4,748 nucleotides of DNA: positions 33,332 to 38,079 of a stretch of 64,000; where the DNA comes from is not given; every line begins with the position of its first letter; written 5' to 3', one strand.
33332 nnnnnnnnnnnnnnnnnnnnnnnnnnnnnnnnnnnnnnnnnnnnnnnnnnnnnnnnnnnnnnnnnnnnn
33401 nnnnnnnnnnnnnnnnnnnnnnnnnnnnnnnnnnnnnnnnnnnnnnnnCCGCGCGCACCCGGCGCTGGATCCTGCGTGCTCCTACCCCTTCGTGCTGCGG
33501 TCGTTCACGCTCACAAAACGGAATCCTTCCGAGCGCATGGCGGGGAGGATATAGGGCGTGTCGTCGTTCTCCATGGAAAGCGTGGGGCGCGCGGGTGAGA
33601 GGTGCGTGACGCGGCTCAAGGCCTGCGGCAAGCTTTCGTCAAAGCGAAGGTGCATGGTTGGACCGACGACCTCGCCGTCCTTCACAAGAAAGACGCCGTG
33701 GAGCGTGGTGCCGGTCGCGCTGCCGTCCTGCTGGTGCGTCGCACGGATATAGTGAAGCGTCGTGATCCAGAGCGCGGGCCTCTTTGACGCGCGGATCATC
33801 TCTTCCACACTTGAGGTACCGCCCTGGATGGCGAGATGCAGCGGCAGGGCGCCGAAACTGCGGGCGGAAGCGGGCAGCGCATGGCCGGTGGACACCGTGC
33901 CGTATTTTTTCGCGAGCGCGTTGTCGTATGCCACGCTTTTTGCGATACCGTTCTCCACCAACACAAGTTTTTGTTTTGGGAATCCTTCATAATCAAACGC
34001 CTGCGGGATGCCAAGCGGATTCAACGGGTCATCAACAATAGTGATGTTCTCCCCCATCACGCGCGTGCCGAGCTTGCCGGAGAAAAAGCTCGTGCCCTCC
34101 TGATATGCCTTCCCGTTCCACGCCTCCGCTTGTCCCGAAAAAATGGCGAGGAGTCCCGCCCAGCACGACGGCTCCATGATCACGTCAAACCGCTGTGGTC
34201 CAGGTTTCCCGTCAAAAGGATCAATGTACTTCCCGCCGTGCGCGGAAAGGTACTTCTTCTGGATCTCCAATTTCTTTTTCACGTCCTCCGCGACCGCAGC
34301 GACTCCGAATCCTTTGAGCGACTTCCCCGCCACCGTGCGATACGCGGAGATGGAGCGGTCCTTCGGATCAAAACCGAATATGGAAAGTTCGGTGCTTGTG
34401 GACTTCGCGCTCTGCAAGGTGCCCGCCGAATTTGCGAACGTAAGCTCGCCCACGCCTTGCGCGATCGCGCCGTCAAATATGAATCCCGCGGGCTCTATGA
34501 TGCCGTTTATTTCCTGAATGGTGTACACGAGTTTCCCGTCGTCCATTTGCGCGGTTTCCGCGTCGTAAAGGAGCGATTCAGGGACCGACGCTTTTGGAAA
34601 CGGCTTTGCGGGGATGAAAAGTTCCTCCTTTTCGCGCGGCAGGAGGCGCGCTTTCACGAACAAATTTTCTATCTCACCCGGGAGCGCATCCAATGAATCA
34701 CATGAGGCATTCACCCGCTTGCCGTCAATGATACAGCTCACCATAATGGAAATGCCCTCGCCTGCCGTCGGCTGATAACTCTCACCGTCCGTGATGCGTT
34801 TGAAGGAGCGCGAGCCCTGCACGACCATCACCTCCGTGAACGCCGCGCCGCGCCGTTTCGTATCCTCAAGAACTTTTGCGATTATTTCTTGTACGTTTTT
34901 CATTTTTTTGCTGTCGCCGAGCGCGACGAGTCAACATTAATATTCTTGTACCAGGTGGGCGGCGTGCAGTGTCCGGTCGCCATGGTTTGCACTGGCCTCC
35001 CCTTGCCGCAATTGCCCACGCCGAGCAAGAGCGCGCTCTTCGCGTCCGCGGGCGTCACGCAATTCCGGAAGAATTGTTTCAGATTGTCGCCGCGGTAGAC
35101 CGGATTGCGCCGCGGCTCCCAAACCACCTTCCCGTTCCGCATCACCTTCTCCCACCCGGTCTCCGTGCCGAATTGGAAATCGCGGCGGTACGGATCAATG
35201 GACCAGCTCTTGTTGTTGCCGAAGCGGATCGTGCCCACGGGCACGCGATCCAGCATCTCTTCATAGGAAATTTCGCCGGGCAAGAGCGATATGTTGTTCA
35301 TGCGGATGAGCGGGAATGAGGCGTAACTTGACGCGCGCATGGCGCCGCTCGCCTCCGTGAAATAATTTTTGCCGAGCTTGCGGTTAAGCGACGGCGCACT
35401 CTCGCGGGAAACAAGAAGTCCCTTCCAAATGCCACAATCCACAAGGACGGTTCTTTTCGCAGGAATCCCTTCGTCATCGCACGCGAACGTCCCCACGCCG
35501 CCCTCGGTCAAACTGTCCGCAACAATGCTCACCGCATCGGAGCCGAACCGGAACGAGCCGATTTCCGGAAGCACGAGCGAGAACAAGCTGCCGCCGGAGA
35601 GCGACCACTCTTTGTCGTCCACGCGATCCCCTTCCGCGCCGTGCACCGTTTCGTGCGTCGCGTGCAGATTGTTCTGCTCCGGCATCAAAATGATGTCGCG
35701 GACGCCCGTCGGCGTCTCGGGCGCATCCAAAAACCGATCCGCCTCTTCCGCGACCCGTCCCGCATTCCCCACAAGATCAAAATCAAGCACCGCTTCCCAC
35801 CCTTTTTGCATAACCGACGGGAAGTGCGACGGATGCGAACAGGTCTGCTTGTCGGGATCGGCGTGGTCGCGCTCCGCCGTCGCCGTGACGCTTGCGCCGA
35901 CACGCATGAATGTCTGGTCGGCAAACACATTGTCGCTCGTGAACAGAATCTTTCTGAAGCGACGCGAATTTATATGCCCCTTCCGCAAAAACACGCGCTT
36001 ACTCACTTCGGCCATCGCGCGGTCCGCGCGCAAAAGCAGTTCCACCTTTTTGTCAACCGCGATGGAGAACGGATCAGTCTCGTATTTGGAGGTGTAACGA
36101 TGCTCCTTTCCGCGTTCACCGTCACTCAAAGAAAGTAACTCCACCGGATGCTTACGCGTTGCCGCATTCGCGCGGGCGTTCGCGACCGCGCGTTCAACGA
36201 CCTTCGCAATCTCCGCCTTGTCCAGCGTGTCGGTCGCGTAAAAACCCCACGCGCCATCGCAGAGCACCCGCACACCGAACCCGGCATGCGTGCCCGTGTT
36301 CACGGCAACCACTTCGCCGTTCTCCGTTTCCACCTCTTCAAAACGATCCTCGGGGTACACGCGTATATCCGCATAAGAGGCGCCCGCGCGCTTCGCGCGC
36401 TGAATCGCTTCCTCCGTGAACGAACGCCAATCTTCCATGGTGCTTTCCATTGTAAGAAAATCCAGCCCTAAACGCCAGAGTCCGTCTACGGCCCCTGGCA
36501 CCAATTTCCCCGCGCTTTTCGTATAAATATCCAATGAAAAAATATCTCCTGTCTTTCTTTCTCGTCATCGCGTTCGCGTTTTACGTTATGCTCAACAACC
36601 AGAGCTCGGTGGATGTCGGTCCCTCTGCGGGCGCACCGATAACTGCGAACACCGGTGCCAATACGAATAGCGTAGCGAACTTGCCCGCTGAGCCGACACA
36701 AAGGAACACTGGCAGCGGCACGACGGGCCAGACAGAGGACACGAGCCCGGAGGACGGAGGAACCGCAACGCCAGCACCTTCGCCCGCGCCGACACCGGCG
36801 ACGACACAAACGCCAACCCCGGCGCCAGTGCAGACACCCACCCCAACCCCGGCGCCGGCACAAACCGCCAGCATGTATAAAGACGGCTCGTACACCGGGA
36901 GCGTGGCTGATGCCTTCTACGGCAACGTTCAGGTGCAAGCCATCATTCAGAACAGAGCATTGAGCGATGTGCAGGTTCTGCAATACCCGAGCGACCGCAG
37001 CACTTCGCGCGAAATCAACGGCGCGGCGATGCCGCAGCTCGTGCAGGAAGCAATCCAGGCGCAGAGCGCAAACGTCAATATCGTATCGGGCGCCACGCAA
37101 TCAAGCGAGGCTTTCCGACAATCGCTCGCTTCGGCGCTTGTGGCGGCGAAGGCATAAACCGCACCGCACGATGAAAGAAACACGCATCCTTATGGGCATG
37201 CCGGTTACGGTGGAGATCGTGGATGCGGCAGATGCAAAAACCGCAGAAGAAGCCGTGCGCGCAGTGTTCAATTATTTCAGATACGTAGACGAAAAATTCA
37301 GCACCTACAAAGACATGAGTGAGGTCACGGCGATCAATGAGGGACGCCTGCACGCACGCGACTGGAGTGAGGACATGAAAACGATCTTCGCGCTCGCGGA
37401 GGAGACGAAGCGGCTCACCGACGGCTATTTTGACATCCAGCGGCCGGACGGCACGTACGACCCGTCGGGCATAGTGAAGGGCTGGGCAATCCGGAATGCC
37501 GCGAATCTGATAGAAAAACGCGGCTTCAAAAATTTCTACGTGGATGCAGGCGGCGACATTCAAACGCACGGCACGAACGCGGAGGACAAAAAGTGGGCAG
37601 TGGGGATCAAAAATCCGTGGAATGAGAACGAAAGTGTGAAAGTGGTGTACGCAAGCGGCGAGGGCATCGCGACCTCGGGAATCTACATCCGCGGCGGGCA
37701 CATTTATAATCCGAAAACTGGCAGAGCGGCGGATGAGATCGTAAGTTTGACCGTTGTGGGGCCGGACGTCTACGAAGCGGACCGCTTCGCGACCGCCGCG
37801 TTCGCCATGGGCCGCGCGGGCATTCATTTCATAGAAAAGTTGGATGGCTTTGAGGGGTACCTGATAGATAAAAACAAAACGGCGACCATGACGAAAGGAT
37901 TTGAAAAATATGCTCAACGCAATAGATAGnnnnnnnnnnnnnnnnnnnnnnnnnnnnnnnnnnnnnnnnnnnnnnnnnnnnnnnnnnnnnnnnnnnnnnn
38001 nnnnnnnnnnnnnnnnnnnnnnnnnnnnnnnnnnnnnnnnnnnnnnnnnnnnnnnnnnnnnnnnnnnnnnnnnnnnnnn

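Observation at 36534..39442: Three-gene flavin electron-transfer cluster: SGAT-motif FMN-binding protein, ApbE flavin transferase, membrane FNR-like reductase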

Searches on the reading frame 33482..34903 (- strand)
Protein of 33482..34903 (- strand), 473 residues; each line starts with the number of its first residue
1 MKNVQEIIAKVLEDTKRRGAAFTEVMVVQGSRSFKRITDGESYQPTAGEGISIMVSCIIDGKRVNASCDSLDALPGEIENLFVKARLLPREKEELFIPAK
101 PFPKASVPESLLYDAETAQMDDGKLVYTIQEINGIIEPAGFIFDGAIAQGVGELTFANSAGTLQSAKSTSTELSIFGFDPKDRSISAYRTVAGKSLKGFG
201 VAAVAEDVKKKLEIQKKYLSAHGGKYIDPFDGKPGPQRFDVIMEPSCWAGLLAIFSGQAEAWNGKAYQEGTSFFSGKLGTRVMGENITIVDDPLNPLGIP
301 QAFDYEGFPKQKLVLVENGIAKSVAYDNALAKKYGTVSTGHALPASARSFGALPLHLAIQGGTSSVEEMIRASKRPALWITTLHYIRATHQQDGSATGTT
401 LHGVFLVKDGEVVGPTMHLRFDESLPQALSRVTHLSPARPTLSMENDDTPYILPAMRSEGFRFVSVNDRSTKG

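Call 3: search_protein_families(library=pfam, proteins=[window:33482-34903:-], max_evalue=0.01)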
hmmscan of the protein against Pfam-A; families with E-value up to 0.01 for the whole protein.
window:33482-34903:- (473 aa): 1 family
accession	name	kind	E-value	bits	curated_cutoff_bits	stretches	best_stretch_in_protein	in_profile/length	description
PF19289.4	PmbA_TldD_3rd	-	2.9e-38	131.7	22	1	237-459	2-214/220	PmbA/TldA metallopeptidase C-terminal domain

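Call 4: search_protein_families(library=ncbifam, proteins=[window:33482-34903:-], max_evalue=0.01)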
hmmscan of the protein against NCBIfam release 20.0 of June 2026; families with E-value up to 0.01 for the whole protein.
window:33482-34903:- (473 aa): 3 families
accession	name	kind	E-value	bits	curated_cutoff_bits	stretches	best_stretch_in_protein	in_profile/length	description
NF008006.0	PRK10735.1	equivalog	1e-09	37.4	513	1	247-354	255-359/481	metalloprotease TldD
NF040952.1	Arch_mtprotase_TldD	equivalog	9.3e-06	24.7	635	1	253-375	226-352/443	zinc metalloprotease TldD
NF008268.0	PRK11040.1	equivalog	0.0011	17.7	438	1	260-342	258-341/446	metalloprotease PmbA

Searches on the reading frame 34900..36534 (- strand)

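Call 3: search_protein_families(library=pfam, proteins=[window:34900-36534:-], max_evalue=0.01)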
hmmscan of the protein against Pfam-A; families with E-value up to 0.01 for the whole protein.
window:34900-36534:- (544 aa): 3 families
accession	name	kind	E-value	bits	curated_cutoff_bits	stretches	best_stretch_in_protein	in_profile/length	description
PF19289.4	PmbA_TldD_3rd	-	2.4e-19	69.8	22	1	324-471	40-174/220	PmbA/TldA metallopeptidase C-terminal domain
PF01523.21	PmbA_TldD_1st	-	2.9e-14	53.4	20.9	1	62-120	7-65/65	PmbA/TldA metallopeptidase domain 1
PF19290.4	PmbA_TldD_2nd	-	7.5e-08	33.2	20.9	1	154-226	2-75/109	PmbA/TldA metallopeptidase central domain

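Call 4: search_protein_families(library=ncbifam, proteins=[window:34900-36534:-], max_evalue=0.01)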
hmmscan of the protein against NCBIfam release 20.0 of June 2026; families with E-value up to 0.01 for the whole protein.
window:34900-36534:- (544 aa): 2 families
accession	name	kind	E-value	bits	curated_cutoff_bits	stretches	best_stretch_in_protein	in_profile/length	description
NF040952.1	Arch_mtprotase_TldD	equivalog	2.4e-32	112.3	635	1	42-483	2-397/443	zinc metalloprotease TldD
NF008006.0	PRK10735.1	equivalog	2.4e-16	59.3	513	1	84-526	64-469/481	metalloprotease TldD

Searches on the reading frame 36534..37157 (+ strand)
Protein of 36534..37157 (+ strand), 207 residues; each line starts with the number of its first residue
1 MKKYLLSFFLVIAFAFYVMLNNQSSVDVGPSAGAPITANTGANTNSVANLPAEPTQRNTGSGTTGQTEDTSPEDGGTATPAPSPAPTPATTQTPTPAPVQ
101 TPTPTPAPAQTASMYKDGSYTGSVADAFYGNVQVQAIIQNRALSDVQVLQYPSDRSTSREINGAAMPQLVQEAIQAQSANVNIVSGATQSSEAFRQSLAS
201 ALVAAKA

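Call 3: search_protein_families(library=pfam, proteins=[window:36534-37157:+], max_evalue=0.01)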
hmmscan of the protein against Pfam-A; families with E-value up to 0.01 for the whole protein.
window:36534-37157:+ (207 aa): 1 family
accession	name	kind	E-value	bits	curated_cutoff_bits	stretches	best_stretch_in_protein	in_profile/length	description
PF04205.19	FMN_bind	-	8.6e-05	23.5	22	1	130-202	4-76/77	FMN-binding domain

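Call 4: search_protein_families(library=ncbifam, proteins=[window:36534-37157:+], max_evalue=0.01)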
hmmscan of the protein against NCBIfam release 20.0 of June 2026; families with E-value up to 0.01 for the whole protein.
window:36534-37157:+ (207 aa): 6 families
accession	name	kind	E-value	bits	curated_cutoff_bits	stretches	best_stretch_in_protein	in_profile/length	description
NF037973.1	metallo_SslE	exception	0.00021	18.8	3000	1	62-115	27-93/1519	lipoprotein metalloprotease SslE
TIGR04526.1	predic_Ig_block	subfamily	0.00029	19.9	150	1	38-177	57-178/693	putative immunoglobulin-blocking virulence protein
NF052345.1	S_layer_anammox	exception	0.0017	15.7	1400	1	61-142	1266-1337/1596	Kustd1514 family S-layer glycoprotein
NF041941.1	lipo_FMN_PplA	exception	0.0018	17.5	325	1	167-202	125-160/302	extracellular electron transfer flavoprotein PplA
NF033930.1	pneumo_PspA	exception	0.008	14.9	850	1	69-127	352-410/659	pneumococcal surface protein A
NF033186.1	internalin_K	exception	0.0082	14.6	1100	0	77-114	509-546/604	class 1 internalin InlK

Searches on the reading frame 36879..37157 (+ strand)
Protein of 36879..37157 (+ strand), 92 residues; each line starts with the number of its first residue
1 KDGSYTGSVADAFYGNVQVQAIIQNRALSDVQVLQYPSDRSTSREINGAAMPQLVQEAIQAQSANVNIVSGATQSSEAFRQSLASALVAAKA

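Call 46: search_protein_families(library=pfam, proteins=[window:36879-37157:+], max_evalue=0.01)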
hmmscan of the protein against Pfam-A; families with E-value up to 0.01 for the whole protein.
window:36879-37157:+ (92 aa): 2 families
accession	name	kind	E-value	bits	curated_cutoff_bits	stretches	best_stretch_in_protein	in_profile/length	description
PF04205.19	FMN_bind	-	1.5e-05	26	22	1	15-87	4-76/77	FMN-binding domain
PF03465.20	eRF1_3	-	0.0074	17.2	25.8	1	11-83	21-95/106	eRF1 domain 3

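Call 64: search_solved_structures(query=A4, max_evalue=1, show_alignments=3)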
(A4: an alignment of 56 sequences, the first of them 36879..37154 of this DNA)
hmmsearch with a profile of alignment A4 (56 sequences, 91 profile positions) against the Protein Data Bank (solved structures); distinct sequences matched with E-value up to 1: 10.
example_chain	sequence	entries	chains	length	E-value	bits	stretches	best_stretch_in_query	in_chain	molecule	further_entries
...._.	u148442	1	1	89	2.3e-21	78.9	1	4-90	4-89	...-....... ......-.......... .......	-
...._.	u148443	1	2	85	4.1e-07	33.2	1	10-90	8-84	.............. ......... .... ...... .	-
3o6u_A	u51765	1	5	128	9.2e-07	32.1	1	1-90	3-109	uncharacterized protein CPE2226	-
7r0r_A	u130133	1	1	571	6.5e-06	29.4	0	14-40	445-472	Designed Armadillo Repeat Protein N(A4)M4C(AII)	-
4db6_A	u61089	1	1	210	0.00012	25.2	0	14-40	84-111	Armadillo repeat protein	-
4dba_A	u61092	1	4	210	0.00021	24.5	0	14-40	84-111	Designed Armadillo repeat protein, YIIM3AII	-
2ru4_A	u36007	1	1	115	0.024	17.9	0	14-40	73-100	Armadillo Repeat Protein, N-terminal fragment, YIIM2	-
7wwx_A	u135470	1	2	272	0.4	14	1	30-86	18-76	NAD(P)-dependent dehydrogenase (Short-subunit alcohol dehydrogenase family)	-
2kzx_A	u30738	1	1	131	0.47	13.8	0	64-90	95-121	Uncharacterized protein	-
7ooc_B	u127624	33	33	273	0.83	13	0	4-30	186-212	30S ribosomal protein S3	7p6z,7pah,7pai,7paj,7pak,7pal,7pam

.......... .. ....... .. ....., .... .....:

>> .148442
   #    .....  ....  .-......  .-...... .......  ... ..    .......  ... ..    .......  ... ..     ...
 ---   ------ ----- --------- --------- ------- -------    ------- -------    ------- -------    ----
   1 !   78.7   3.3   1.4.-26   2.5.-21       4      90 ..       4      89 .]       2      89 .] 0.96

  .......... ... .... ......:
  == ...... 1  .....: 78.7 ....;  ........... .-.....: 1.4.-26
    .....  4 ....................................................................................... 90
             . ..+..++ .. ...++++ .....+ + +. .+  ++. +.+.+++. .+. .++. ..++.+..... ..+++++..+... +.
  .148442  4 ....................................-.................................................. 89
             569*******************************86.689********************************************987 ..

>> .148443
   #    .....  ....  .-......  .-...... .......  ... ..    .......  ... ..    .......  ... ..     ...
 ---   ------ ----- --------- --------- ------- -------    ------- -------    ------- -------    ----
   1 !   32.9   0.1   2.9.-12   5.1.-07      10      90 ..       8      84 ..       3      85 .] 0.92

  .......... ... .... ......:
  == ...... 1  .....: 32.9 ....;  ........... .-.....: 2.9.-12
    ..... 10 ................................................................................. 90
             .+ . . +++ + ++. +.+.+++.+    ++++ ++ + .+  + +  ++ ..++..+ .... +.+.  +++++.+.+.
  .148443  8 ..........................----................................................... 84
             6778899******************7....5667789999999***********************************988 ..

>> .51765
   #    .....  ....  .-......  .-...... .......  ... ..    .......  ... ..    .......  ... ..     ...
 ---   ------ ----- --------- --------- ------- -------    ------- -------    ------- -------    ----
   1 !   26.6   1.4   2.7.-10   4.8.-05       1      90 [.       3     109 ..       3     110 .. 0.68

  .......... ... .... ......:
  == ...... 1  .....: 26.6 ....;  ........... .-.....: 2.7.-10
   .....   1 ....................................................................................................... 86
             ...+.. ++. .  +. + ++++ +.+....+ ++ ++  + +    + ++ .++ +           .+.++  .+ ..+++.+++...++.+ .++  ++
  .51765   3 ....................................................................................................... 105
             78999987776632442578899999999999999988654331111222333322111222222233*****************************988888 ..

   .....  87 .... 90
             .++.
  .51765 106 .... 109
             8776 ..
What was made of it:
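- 36534..37157 (+): Gene for the membrane-anchored FMN-binding protein (207 aa), the NqrC/RnfG-like subunit. Profile hit to PDB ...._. at E 2.3e-21 (call 64).
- Checked: A profile of 56 orthologues hits the solved FMN-binding domain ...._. at E 2.3e-21 (call 64).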

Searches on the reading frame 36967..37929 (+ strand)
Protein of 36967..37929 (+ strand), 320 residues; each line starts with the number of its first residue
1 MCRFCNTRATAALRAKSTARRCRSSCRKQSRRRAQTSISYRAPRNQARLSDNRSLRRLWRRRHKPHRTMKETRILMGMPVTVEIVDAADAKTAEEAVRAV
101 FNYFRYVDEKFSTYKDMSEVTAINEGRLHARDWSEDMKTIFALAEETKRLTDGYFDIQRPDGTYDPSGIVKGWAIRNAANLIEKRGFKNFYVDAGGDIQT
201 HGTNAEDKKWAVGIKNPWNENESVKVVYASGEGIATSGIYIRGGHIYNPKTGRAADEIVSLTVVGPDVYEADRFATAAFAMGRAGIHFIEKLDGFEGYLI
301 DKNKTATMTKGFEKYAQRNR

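Call 3: search_protein_families(library=pfam, proteins=[window:36967-37929:+], max_evalue=0.01)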
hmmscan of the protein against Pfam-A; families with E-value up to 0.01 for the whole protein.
window:36967-37929:+ (320 aa): 1 family
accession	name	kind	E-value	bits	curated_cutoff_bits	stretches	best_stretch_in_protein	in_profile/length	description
PF02424.20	ApbE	-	2.3e-40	139.3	25.6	2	165-297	127-264/266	ApbE family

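Call 4: search_protein_families(library=ncbifam, proteins=[window:36967-37929:+], max_evalue=0.01)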
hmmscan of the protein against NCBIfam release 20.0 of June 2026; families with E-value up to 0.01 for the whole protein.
window:36967-37929:+ (320 aa): 1 family
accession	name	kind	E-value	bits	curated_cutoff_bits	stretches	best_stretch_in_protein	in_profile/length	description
NF007774.0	PRK10461.1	equivalog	3.4e-23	82.1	498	1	160-306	177-333/351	FAD:protein FMN transferase ApbE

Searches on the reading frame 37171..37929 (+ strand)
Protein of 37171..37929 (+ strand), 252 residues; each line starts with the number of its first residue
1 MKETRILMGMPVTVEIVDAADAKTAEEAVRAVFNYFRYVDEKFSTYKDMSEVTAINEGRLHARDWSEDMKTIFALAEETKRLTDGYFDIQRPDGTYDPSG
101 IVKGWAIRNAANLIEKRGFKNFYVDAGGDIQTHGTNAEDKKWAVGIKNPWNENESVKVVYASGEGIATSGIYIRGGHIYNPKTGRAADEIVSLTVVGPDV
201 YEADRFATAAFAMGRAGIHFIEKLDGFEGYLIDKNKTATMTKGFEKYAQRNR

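Call 46: search_protein_families(library=pfam, proteins=[window:37171-37929:+], max_evalue=0.01)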
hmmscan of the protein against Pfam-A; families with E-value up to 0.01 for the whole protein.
window:37171-37929:+ (252 aa): 1 family
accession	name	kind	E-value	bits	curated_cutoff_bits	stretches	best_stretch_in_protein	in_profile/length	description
PF02424.20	ApbE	-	9.7e-41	140.5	25.6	2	96-229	126-264/266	ApbE family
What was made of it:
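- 37171..37929 (+): ApbE-family FAD:protein FMN transferase (252 aa), with no signal peptide. Pfam ApbE, E 9.7e-41 (call 46).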

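Call 47: search_protein_families(library=ncbifam, proteins=[window:37171-37929:+], max_evalue=0.001)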
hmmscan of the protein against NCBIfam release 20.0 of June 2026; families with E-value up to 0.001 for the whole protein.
window:37171-37929:+ (252 aa): 1 family
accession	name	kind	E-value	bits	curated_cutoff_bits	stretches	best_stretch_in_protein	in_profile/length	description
NF007774.0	PRK10461.1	equivalog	2e-23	82.8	498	1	92-238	177-333/351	FAD:protein FMN transferase ApbE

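Call 65: search_protein_representatives(protein=window:37171-37929:+)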
Query: 252 residues. Proteins with E-value up to 0.001 (for the whole library): 16233; up to 1e-10: 5034; up to 1e-30: 237. The best 150 are listed.
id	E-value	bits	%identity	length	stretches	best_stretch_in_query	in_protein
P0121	1.6e-87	309.4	60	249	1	2-246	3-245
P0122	6.9e-85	300.7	57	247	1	1-248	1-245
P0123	2.5e-79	282.6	61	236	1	10-249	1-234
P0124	9.5e-76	270.8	54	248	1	1-247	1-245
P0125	4.5e-72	258.8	52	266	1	2-247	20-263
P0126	7.0e-71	254.9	59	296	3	8-99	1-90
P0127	2.2e-68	246.7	49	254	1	3-248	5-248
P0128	1.1e-67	244.4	51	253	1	1-248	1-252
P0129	1.6e-66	240.6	62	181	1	69-248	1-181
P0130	8.6e-66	238.2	51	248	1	3-249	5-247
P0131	4.3e-65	235.9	51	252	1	2-249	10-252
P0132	4.7e-63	229.2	57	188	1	65-251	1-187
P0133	1.4e-62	227.7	50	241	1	1-248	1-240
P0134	4.2e-60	219.6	47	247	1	2-248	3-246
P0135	5.7e-60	219.1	47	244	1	8-248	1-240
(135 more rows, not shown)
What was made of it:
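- Its nearest 150 cluster representatives are almost all leaderless (call 65).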
